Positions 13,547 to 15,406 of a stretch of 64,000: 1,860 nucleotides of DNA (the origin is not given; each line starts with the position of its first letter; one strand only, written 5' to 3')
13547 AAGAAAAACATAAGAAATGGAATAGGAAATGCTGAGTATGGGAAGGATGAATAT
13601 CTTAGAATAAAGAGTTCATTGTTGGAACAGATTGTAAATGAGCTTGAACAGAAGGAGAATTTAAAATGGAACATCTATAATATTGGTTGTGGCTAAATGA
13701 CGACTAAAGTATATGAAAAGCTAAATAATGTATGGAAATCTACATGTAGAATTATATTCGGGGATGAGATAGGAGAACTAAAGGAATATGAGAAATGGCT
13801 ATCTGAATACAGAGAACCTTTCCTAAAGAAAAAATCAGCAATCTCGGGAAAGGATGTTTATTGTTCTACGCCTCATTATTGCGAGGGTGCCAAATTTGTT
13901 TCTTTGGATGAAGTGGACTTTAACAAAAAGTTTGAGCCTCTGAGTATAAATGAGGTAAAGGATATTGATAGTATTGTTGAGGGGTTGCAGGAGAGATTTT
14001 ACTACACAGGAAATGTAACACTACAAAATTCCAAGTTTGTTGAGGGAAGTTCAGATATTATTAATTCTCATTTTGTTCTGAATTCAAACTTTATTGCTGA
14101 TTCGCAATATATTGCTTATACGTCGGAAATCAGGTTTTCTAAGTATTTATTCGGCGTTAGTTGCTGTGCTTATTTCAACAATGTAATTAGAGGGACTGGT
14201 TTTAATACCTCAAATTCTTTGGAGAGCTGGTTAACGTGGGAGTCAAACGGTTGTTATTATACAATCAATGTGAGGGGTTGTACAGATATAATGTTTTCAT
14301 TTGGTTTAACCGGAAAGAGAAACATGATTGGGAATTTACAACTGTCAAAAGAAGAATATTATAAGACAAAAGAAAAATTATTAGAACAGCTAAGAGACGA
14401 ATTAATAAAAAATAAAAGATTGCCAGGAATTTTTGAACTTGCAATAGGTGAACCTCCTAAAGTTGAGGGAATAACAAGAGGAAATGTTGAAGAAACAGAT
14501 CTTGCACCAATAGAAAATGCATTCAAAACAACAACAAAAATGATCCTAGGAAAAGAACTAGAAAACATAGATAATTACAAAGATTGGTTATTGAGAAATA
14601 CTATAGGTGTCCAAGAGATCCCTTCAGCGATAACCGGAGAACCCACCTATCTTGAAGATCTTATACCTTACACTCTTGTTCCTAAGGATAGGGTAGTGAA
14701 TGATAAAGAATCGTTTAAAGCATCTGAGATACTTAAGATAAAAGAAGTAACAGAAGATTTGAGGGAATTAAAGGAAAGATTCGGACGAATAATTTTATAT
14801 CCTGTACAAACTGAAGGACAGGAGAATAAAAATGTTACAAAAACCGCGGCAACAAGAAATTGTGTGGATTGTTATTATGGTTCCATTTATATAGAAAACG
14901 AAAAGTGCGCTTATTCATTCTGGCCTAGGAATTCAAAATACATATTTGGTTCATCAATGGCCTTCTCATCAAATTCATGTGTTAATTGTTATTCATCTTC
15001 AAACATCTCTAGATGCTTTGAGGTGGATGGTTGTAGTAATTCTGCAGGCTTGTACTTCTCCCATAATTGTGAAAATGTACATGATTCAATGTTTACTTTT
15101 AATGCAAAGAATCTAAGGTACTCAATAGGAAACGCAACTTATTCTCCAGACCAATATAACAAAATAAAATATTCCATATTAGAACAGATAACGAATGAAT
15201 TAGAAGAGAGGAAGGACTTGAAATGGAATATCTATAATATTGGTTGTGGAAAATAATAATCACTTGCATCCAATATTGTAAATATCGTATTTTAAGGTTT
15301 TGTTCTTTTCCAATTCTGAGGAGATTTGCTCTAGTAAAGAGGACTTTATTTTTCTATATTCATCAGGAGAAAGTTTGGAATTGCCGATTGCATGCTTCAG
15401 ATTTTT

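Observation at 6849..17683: Undescribed ~10.8 kb island: eight-module paralog family, HerA-like ATPase and a methyltransferase-like gene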

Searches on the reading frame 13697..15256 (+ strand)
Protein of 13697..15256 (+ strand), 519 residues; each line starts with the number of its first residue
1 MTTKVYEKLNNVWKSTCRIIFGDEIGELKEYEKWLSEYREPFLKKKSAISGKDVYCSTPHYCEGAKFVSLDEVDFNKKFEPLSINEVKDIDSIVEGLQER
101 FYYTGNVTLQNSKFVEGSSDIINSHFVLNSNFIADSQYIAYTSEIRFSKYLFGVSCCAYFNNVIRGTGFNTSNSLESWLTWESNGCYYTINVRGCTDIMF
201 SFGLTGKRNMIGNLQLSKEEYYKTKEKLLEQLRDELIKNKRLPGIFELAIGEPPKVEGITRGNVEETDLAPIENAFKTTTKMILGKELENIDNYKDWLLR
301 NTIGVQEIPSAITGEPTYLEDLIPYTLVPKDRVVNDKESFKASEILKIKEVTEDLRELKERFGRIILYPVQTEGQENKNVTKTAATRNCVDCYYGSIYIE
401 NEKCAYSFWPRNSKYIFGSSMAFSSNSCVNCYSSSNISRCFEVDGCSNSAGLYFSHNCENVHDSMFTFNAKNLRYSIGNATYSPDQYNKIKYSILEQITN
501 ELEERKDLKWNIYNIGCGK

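Call 3: search_protein_families(library=pfam, proteins=[window:13697-15256:+], max_evalue=1)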
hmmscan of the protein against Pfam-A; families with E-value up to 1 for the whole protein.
window:13697-15256:+ (519 aa): 1 family
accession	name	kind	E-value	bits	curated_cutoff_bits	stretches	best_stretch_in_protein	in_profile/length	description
PF12489.13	ARA70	-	0.24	11.9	23.6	0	8-59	36-88/131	Nuclear coactivator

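Call 4: search_protein_families(library=ncbifam, proteins=[window:13697-15256:+], max_evalue=1)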
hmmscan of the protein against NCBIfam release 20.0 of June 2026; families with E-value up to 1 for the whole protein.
window:13697-15256:+ (519 aa): 0 families

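Call 6: find_homologous_proteins(query=window:13697-15256:+, max_evalue=0.001)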
Query window:13697-15256:+ (519 aa): 499 proteins with E <= 0.001 among 8000 candidates; the best 120 are listed.
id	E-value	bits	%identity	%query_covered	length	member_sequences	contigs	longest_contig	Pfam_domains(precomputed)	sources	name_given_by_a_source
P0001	0.0e+0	1192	100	100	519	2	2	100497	-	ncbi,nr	ncbi:hypothetical protein KAW38_04870 [Candidatus Micrarchaeota archaeon]|nr:hypothetical protein [C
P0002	1.2e-161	557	50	99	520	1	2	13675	-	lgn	-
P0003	1.8e-160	553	47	100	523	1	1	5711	-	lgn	-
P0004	3.1e-160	552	49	100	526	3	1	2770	-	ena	-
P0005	5.5e-156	538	48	99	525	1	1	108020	-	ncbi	ncbi:MAG: hypothetical protein AB1657_05965 [Candidatus Micrarchaeota archaeon]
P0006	1.2e-155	537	46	100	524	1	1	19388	-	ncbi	ncbi:MAG: hypothetical protein V1492_01625 [Candidatus Micrarchaeota archaeon]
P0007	2.7e-154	533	47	100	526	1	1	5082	-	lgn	-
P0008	4.4e-154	532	48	99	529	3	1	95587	-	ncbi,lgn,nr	ncbi:MAG: hypothetical protein PHQ80_01635 [Candidatus ainarchaeum sp.]|nr:hypothetical protein [Can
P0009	1.1e-153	531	47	100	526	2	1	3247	-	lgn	-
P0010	1.1e-153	531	46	99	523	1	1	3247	-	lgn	-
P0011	9.5e-153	528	48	99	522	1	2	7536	-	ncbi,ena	-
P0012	6.1e-152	525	45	100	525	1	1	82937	-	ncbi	ncbi:MAG: hypothetical protein ACP5NX_00355 [Candidatus Bilamarchaeaceae archaeon]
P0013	2.9e-151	523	47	99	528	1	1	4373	-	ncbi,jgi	jgi:hypothetical protein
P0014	1.4e-150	521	45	99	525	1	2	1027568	-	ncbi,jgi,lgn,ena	ncbi:MAG: hypothetical protein WC350_03710 [Candidatus Micrarchaeia archaeon]|jgi:hypothetical prote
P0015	4.0e-150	519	46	99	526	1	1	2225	-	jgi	jgi:hypothetical protein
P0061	3.2e-129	450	31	97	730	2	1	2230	-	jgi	jgi:hypothetical protein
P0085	7.8e-122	426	40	99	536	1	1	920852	-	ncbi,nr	ncbi:Uncharacterised protein [Candidatus Anstonella stagnisolia]|nr:Uncharacterised protein [Candida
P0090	4.5e-121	423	40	98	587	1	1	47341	-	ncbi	ncbi:MAG: hypothetical protein ABID61_04140 [Candidatus Micrarchaeota archaeon]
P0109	7.0e-117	409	39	100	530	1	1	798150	-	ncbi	ncbi:MAG: hypothetical protein ABH842_02605 [Candidatus Micrarchaeota archaeon]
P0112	1.7e-116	408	39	100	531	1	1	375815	-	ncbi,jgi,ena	ncbi:MAG: hypothetical protein WC506_06110 [Candidatus Micrarchaeia archaeon]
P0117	8.0e-116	406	39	99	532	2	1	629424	-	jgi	-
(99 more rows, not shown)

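Call 7: search_solved_structures(query=window:13697-15256:+, max_evalue=10)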
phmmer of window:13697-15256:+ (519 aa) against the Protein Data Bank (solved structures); distinct sequences matched with E-value up to 10: 1.
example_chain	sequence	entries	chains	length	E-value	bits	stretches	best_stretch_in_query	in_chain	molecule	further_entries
6e56_H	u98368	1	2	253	1.3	10.9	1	421-488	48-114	antibody H2214 heavy chain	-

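Call 11: find_encoding_contigs(protein=P0014, flank=10000, max_places=2)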
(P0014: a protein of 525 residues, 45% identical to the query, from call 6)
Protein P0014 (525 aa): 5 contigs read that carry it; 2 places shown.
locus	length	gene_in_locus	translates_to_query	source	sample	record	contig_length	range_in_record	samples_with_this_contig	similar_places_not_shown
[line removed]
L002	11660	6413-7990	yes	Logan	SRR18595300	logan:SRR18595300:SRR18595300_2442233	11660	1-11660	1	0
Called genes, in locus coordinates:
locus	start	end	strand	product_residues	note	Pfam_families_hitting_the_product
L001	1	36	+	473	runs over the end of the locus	PF00344:SecY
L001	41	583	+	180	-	PF13207:AAA_17, PF13238:AAA_18 (weak)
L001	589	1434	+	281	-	PF01956:EMC3_TMCO1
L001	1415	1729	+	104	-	PF01199:Ribosomal_L34e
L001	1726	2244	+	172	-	PF13189:Cytidylate_kin2, PF13238:AAA_18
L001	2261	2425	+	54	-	-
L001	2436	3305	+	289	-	PF08068:DKCLD (weak), PF01509:TruB_N, PF21238:Pus10_C (weak), PF16198:TruB_C_2, PF01472:PUA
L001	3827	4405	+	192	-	PF00416:Ribosomal_S13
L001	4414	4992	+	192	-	-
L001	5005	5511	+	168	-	PF00411:Ribosomal_S11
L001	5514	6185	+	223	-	PF01193:RNA_pol_L (weak), PF01000:RNA_pol_A_bac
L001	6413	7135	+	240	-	PF04055:Radical_SAM, PF08608:Wyosine_form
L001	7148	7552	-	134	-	-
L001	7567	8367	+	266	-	PF04967:HTH_10, PF13412:HTH_24 (faint)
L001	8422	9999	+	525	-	-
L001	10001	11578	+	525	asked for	-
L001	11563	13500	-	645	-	PF01935:DUF87, PF10412:TrwB_AAD_bind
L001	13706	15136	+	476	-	PF00291:PALP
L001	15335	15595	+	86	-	-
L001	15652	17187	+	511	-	PF09378:HAS-barrel (faint), PF01935:DUF87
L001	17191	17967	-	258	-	PF13649:Methyltransf_25 (faint)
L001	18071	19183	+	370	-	PF04055:Radical_SAM, PF00633:HHH (faint)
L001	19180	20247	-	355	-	PF06849:DUF1246, PF06973:DUF1297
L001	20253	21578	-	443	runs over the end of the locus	PF01909:NTP_transf_2, PF09249:tRNA_NucTransf2, PF21133:CAA_C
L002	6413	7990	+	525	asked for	-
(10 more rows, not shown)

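Call 12: find_encoding_contigs(protein=P0085, flank=10000, max_places=2)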
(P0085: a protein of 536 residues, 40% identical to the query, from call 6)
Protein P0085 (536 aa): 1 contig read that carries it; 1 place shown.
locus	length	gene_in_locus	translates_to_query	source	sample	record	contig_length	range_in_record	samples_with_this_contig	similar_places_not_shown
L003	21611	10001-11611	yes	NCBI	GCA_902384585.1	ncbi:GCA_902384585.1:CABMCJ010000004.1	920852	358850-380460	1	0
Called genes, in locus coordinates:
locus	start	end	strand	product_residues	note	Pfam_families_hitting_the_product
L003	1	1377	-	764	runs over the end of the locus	PF02463:SMC_N, PF13175:AAA_15, PF13304:AAA_21 (faint), PF13476:AAA_23, PF13555:AAA_29 (weak), PF04423:Rad50_zn_hook (weak), PF02463:SMC_N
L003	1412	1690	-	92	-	-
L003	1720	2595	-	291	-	-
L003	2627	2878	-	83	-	PF00736:EF1_GNE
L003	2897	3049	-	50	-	PF07754:Ribosomal_aS21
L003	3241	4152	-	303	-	PF00494:SQS_PSY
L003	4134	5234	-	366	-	-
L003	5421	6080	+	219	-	PF13487:HD_5, PF01966:HD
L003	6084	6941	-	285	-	PF02775:TPP_enzyme_C, PF12367:PFO_beta_C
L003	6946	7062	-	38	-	-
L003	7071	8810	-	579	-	PF01558:POR, PF01855:POR_N, PF17147:PFOR_II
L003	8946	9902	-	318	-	PF01047:MarR (faint), PF13404:HTH_AsnC-type, PF13412:HTH_24, PF01037:AsnC_trans_reg (faint), PF13404:HTH_AsnC-type, PF13412:HTH_24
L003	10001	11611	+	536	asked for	-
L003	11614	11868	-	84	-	-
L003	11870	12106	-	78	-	-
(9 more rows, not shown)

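Call 13: find_encoding_contigs(protein=P0109, flank=10000, max_places=1)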
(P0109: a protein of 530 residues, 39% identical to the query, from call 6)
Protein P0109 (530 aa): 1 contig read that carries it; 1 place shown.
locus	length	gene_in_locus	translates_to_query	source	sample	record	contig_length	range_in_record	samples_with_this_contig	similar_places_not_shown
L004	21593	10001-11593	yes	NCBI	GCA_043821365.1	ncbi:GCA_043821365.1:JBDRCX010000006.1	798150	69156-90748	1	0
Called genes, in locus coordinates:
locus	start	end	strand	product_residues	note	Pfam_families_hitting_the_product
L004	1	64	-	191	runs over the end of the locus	PF03876:SHS2_Rpb7-N, PF00575:S1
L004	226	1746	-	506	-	PF00291:PALP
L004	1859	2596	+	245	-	-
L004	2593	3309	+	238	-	-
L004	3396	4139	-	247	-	PF01978:TrmB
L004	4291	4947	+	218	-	PF04967:HTH_10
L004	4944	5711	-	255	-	PF01978:TrmB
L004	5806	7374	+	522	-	-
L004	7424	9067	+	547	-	-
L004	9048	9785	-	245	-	PF01978:TrmB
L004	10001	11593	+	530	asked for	-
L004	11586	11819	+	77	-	-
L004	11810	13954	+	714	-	PF01935:DUF87, PF10412:TrwB_AAD_bind (weak)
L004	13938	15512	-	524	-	-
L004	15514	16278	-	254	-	-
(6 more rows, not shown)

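Call 14: find_encoding_contigs(protein=P0117, flank=10000, max_places=1)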
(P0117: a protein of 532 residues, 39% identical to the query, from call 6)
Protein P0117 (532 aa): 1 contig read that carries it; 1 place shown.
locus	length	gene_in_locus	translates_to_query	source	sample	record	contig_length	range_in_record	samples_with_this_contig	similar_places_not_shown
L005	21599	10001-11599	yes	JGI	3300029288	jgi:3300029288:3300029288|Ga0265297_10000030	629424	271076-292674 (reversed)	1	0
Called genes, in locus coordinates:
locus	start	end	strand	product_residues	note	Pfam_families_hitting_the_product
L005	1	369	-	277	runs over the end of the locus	PF01256:Carb_kinase, PF02110:HK (weak)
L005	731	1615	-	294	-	PF00215:OMPdecase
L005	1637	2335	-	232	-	PF00156:Pribosyltran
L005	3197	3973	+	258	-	-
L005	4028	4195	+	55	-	-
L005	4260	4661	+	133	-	-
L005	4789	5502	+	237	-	-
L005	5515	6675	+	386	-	-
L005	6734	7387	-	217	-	PF02592:Vut_1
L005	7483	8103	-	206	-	PF00081:Sod_Fe_N (weak), PF02777:Sod_Fe_C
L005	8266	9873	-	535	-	-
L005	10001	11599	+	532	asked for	-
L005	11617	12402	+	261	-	-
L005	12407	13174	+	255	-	-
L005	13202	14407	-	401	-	-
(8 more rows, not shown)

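Call 15: find_encoding_contigs(protein=P0112, flank=10000, max_places=1)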
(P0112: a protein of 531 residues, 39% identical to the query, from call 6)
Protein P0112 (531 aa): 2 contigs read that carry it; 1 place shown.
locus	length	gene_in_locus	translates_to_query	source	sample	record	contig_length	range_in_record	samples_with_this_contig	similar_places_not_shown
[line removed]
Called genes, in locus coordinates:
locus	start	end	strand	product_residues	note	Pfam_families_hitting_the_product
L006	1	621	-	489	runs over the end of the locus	PF14010:PEPcase_2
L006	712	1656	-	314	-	PF00890:FAD_binding_2 (faint), PF01134:GIDA (faint), PF01266:DAO (faint), PF01946:Thi4 (faint), PF07992:Pyr_redox_2, PF12831:FAD_oxidored (weak), PF13738:Pyr_redox_3, PF00070:Pyr_redox, +2 more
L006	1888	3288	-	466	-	PF02163:Peptidase_M50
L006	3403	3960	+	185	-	PF01381:HTH_3 (weak)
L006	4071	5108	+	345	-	PF00752:XPG_N, PF00867:XPG_I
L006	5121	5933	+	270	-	-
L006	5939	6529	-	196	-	PF04607:RelA_SpoT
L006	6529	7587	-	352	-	-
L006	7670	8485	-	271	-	PF08536:Whirly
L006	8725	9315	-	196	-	-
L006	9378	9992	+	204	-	PF01923:Cob_adeno_trans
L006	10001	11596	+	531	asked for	-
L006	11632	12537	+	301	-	-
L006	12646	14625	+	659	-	PF13620:CarboxypepD_reg (weak)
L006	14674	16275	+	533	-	-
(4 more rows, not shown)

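Call 17: search_protein_families(library=padloc, proteins=[window:13697-15256:+], max_evalue=1)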
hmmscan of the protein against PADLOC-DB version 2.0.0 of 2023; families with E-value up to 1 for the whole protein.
window:13697-15256:+ (519 aa): 1 family
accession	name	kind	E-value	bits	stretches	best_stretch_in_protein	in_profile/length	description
PDLC04918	PDC-S13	-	0.0042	15.2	1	3-121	9-128/214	-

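Call 18: search_protein_families(library=phrogs, proteins=[window:13697-15256:+], max_evalue=1)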
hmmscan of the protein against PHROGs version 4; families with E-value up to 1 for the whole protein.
window:13697-15256:+ (519 aa): 3 families
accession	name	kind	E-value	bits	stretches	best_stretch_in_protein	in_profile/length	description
phrog_34579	-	unknown function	0.17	13.1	0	286-365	15-91/109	-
phrog_37874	-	unknown function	0.53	11.7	0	397-422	23-48/90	-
phrog_15125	-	unknown function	0.6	10.7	1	204-236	36-65/155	-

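Call 20: predict_structure(alignment_id=A1)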
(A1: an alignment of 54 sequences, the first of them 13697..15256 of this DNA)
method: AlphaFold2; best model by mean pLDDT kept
length: 519 residues; sequences in the alignment: 54
mean_pLDDT: 82.0   pTM: 0.82
mean pLDDT of the five models: 82.0, 81.4, 81.4, 80.5, 79.1
residues with pLDDT >= 90: 185; 70-90: 226; 50-70: 102; < 50: 6
segments of 3 or more residues with pLDDT < 50: none
pLDDT, mean of each block of 10 residues (from residue 1): 87 94 95 91 87 85 85 80 84 81 70 64 69 70 71 71 74 86 92 95 97 98 97 97 92 90 81 87 87 88 89 93 90 94 95 93 93 84 86 80 62 63 60 62 61 55 60 64 83 87 90 75
secondary structure, 60 per line:
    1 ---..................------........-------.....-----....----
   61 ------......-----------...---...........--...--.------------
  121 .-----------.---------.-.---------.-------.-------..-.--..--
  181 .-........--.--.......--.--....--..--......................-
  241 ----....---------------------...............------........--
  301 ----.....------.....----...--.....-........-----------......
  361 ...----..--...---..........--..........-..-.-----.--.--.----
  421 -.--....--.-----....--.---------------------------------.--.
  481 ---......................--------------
elements in order: H4-21 H28-35 E43-47 E53-56 E67-69 H90-100 E103-105 E183-190 E196-202 E208-211 H218-239 H245-248 H270-284 H291-298 E305-309 E316-320 H336-343 H355-363 E372-374 E378-387 E390-399 E425-428 E437-440 H484-505

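Call 22: find_related_loci(query=A1, collection=genome_contigs, flank=10000)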
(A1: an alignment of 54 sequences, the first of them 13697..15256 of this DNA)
Query A1 (519 aa) in genome_contigs; peptide patterns used: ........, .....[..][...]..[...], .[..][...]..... (x = any residue, [..] = any of these).
518 stretches matched a pattern; 377 encode a relative of the query (tblastn E <= 1e-3); the best 80 are kept; 77 distinct loci.
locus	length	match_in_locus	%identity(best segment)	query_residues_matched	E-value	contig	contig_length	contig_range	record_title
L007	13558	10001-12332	46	1-518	1e-159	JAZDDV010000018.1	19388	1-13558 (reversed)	MAG: Candidatus Micrarchaeota archaeon isolate MEGAHIT-group-0.100 k141_4548105, whole genome shotgun sequence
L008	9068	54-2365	47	3-516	9e-160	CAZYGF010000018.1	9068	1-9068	MAG TPA_asm: Candidatus Micrarchaeota archaeon isolate binchicken_co91_498 genome assembly, contig: NODE_10153_length_90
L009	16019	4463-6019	48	5-518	7e-159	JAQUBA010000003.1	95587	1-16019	MAG: Candidatus ainarchaeum sp. isolate STC_97 NODE_507_length_95587_cov_4.406788_Sandtown_C, whole genome shotgun seque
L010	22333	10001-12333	48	1-519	3e-156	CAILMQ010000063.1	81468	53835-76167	uncultured Candidatus Micrarchaeota archaeon isolate AlinenSediments_bin-0946 genome assembly, contig: bin-0946:63/68, w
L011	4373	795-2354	47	5-519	1e-160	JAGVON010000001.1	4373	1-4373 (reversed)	MAG: archaeon isolate DeMMO3_23 c_000000016758, whole genome shotgun sequence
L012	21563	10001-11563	45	5-519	2e-154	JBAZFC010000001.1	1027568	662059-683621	MAG: Candidatus Micrarchaeia archaeon isolate SO_2017_LW3_140 NODE_4_length_1027568_cov_2.448797_LW162_2017, whole genom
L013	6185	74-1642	47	3-516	1e-154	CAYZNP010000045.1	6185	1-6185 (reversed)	MAG TPA_asm: Candidatus Micrarchaeota archaeon isolate binchicken_co33_526 genome assembly, contig: NODE_18238_length_61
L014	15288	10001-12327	46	1-519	1e-153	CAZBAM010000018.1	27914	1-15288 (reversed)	MAG TPA_asm: Candidatus Micrarchaeota archaeon isolate binchicken_co33_206 genome assembly, contig: NODE_1554_length_279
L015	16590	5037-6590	45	3-516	3e-153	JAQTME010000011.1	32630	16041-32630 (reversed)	MAG: Candidatus ainarchaeum sp. isolate STA_33 NODE_2602_length_32630_cov_3.667569_Sandtown_A, whole genome shotgun sequ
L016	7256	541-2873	45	1-516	2e-152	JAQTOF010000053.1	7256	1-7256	MAG: Candidatus ainarchaeum sp. isolate STA_81 NODE_22896_length_7256_cov_3.487866_Sandtown_A, whole genome shotgun sequ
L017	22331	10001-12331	46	5-517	1e-150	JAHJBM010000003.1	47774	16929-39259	MAG: Candidatus Micrarchaeota archaeon isolate Modern_marine.mb.254 Modern_marine.mb.254_k141_28354, whole genome shotgu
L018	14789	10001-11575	45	1-518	2e-147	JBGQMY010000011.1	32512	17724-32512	MAG: Candidatus Micrarchaeia archaeon isolate OBJ2_061818_130_7 k141_604545_length_32512_cov_9.0088, whole genome shotgu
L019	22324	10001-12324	45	1-519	6e-147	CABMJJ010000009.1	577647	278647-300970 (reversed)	uncultured archaeon isolate LFW-283_2 genome assembly, contig: LFW2832_7, whole genome shotgun sequence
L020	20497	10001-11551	47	2-519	2e-145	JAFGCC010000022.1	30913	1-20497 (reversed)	MAG: Candidatus Micrarchaeota archaeon isolate Zod_Metabat.1079 k87_13484488, whole genome shotgun sequence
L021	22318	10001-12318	46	3-516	9e-143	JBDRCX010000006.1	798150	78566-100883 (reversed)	MAG: Candidatus Micrarchaeota archaeon isolate MEGAHIT-group-1.22 k141_4153033, whole genome shotgun sequence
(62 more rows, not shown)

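Call 29: search_solved_structures(query=A1, max_evalue=10)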
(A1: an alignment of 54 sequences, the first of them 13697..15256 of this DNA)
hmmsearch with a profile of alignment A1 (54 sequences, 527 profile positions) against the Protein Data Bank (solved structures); distinct sequences matched with E-value up to 10: 2.
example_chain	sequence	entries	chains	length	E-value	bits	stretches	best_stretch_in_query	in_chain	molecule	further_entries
5ux2_A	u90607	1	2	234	0.91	11.4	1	275-365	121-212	Aldehyde decarbonylase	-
7bqn_A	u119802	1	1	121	1.7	10.6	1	224-293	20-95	Rei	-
